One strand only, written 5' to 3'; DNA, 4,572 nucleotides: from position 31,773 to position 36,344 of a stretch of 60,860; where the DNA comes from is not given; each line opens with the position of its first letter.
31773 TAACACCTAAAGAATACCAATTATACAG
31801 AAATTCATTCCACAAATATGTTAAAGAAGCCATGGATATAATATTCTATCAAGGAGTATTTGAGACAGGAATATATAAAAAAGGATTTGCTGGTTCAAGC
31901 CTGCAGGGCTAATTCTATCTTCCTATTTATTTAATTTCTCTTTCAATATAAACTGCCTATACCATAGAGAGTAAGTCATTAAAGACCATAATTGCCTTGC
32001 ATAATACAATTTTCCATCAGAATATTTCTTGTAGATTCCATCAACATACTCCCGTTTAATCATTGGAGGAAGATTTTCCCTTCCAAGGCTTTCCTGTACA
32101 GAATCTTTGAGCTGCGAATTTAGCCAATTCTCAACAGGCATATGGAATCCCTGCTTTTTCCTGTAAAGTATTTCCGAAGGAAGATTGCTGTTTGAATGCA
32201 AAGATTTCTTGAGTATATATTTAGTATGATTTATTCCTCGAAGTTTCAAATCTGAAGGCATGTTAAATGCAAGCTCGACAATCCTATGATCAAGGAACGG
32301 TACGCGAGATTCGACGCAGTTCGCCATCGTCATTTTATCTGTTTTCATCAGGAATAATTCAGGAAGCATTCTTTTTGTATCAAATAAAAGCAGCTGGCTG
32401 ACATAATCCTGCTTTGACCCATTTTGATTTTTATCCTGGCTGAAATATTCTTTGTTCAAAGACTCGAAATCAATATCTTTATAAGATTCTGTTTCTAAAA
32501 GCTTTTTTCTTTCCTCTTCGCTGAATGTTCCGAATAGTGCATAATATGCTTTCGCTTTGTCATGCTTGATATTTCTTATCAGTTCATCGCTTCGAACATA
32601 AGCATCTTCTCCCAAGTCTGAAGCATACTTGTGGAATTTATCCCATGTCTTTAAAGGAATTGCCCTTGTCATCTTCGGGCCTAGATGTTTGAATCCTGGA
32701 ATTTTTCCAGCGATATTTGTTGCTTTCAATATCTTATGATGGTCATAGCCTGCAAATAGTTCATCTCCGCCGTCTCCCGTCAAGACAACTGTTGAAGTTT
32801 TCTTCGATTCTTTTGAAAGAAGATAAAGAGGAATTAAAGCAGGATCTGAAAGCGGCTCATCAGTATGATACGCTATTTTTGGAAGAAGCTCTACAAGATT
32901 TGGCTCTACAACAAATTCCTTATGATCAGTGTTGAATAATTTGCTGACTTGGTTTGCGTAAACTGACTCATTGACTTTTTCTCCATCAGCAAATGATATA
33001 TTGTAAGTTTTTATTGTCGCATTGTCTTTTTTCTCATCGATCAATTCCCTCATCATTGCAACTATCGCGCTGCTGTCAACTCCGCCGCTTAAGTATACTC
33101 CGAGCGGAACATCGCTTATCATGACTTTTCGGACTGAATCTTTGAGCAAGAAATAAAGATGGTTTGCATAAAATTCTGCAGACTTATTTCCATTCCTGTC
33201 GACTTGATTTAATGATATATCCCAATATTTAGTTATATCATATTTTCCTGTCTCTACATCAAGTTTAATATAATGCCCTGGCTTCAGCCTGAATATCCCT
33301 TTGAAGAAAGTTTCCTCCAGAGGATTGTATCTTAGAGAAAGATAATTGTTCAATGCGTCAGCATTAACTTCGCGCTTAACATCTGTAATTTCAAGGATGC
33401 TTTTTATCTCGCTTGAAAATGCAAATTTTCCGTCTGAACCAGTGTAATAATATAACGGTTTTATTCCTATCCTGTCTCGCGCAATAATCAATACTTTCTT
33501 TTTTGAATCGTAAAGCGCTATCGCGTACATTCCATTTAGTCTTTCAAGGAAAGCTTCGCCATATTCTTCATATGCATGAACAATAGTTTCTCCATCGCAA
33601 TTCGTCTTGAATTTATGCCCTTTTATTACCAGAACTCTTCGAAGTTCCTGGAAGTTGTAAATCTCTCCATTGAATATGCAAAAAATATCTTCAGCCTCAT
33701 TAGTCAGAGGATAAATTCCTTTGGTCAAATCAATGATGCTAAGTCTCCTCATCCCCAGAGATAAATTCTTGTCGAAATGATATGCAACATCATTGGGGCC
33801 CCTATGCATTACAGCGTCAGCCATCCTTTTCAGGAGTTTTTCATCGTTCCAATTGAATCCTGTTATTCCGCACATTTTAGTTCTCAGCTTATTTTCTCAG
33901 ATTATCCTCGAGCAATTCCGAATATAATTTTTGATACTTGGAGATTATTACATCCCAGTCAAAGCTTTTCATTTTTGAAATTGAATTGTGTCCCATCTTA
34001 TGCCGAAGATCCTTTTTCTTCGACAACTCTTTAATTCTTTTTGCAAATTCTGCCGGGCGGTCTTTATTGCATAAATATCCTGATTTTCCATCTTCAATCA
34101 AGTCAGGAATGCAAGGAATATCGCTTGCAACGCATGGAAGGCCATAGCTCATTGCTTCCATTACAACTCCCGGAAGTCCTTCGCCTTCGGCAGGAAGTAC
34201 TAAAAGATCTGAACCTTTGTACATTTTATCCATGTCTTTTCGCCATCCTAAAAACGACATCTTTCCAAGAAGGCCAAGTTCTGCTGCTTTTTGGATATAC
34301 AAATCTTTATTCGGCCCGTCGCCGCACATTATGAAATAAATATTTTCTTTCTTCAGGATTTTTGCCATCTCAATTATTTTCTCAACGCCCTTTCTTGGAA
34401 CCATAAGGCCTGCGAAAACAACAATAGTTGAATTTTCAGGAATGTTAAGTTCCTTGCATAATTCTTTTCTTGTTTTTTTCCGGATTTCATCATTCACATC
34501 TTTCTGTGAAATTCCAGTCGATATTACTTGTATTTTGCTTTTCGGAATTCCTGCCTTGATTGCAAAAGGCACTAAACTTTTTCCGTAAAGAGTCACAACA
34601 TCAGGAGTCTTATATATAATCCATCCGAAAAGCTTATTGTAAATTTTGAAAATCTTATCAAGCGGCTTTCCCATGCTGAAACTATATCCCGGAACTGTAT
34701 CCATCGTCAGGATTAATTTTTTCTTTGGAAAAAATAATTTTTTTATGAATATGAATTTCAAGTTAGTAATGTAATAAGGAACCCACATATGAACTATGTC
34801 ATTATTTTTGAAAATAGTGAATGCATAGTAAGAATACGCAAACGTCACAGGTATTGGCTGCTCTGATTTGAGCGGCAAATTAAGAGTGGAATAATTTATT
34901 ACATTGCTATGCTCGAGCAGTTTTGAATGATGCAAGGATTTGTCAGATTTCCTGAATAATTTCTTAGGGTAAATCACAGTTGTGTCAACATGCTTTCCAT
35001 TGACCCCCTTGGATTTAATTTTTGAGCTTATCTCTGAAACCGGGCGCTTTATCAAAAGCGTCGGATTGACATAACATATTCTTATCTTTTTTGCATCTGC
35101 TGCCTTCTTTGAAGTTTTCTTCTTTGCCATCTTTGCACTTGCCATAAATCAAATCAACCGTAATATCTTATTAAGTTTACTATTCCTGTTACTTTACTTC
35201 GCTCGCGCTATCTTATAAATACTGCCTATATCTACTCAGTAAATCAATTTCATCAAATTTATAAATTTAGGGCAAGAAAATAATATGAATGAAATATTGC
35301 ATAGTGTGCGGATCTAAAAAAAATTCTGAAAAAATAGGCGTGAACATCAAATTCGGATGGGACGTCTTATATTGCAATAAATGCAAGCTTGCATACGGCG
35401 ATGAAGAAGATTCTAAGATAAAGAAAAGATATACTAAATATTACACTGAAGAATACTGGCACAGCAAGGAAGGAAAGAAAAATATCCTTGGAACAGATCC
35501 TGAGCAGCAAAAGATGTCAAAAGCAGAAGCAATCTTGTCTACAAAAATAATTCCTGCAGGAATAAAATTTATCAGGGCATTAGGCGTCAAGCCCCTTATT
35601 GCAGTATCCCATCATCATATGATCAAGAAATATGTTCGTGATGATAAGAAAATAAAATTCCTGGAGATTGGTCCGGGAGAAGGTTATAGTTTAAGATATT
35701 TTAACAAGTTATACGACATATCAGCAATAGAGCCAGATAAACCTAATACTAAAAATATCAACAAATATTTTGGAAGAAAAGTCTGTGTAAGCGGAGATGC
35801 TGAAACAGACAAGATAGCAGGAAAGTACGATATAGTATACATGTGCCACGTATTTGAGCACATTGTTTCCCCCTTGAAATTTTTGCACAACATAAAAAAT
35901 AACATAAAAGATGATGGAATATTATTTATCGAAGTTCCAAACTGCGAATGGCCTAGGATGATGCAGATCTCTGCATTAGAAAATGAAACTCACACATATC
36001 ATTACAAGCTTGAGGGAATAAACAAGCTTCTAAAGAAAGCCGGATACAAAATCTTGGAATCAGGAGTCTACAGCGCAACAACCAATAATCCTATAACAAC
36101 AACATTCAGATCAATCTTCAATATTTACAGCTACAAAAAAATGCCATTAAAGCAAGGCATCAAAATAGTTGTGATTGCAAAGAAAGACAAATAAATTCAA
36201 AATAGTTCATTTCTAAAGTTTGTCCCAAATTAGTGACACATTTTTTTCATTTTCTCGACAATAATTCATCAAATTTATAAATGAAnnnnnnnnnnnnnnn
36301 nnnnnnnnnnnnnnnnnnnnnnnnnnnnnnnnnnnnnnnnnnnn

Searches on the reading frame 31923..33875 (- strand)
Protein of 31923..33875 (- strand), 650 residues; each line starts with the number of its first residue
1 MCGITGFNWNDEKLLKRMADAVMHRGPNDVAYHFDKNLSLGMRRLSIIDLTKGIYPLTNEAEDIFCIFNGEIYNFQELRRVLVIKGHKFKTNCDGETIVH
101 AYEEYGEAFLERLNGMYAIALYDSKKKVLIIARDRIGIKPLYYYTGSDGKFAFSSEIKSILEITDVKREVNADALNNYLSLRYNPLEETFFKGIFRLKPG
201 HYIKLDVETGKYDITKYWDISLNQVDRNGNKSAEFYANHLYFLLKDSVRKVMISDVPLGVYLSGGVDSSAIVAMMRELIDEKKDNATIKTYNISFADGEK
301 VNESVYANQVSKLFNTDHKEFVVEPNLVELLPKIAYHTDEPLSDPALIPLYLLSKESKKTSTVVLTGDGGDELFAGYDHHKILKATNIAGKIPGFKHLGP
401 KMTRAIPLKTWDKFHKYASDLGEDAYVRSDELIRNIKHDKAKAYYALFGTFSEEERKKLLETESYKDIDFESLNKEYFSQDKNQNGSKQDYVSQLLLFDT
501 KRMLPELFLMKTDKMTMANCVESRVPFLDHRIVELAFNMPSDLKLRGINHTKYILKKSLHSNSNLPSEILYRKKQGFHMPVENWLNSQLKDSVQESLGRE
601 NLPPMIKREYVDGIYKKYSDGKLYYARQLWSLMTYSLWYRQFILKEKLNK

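Call 17: search_protein_families(library=pfam, proteins=[window:31923-33875:-], max_evalue=0.00001)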
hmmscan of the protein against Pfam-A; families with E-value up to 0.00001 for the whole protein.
window:31923-33875:- (650 aa): 4 families
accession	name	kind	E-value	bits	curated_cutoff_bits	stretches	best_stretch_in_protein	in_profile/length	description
PF00733.27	Asn_synthase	-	1.4e-87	295.1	21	1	243-640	5-354/354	Asparagine synthase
PF13537.11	GATase_7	-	2.8e-41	140.8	25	1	43-161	2-122/123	Glutamine amidotransferase domain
PF13522.11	GATase_6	-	1.8e-33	115.8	27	1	31-156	5-130/130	Glutamine amidotransferase domain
PF12481.13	DUF3700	-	1.1e-09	38.5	27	1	59-160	72-176/228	Aluminium induced protein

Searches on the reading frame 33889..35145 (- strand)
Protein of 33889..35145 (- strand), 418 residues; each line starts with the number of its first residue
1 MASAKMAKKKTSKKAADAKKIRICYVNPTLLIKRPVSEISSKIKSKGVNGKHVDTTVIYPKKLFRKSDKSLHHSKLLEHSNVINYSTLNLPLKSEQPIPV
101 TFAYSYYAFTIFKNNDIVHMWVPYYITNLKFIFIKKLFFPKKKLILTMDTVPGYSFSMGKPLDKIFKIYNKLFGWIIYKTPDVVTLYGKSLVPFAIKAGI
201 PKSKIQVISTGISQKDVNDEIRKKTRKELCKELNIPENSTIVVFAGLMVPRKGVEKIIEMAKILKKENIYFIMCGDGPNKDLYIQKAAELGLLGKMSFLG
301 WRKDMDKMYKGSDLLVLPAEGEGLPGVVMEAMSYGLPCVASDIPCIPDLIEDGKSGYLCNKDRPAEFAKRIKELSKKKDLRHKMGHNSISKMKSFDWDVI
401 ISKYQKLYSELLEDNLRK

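Call 17: search_protein_families(library=pfam, proteins=[window:33889-35145:-], max_evalue=0.00001)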
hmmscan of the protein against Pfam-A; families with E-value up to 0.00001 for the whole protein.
window:33889-35145:- (418 aa): 2 families
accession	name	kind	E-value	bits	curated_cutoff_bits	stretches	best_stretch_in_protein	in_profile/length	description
PF00534.26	Glycos_transf_1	-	2.2e-39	135.2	26.4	1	227-388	3-169/172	Glycosyl transferases group 1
PF13692.12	Glyco_trans_1_4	-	4.9e-32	111.6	27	1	241-375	3-140/142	Glycosyl transferases group 1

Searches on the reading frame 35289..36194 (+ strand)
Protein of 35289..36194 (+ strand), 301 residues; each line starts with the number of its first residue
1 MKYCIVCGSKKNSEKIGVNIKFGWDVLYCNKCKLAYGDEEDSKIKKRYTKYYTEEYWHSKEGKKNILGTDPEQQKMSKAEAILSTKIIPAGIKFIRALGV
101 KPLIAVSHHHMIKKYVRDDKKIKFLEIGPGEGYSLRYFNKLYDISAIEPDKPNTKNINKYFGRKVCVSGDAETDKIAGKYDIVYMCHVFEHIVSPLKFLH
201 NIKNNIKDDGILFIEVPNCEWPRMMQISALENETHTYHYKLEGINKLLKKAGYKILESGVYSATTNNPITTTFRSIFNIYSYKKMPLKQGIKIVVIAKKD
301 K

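Call 17: search_protein_families(library=pfam, proteins=[window:35289-36194:+], max_evalue=0.00001)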
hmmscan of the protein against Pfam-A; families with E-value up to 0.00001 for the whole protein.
window:35289-36194:+ (301 aa): 3 families
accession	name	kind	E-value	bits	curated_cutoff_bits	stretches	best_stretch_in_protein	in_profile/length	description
PF13489.12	Methyltransf_23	-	2.5e-21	76.5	27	1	118-257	20-163/164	Methyltransferase domain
PF08241.18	Methyltransf_11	-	8.7e-10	39.6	21.2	1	125-214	1-95/95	Methyltransferase domain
PF08242.18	Methyltransf_12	-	1.2e-07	32.8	30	1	125-212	1-98/98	Methyltransferase domain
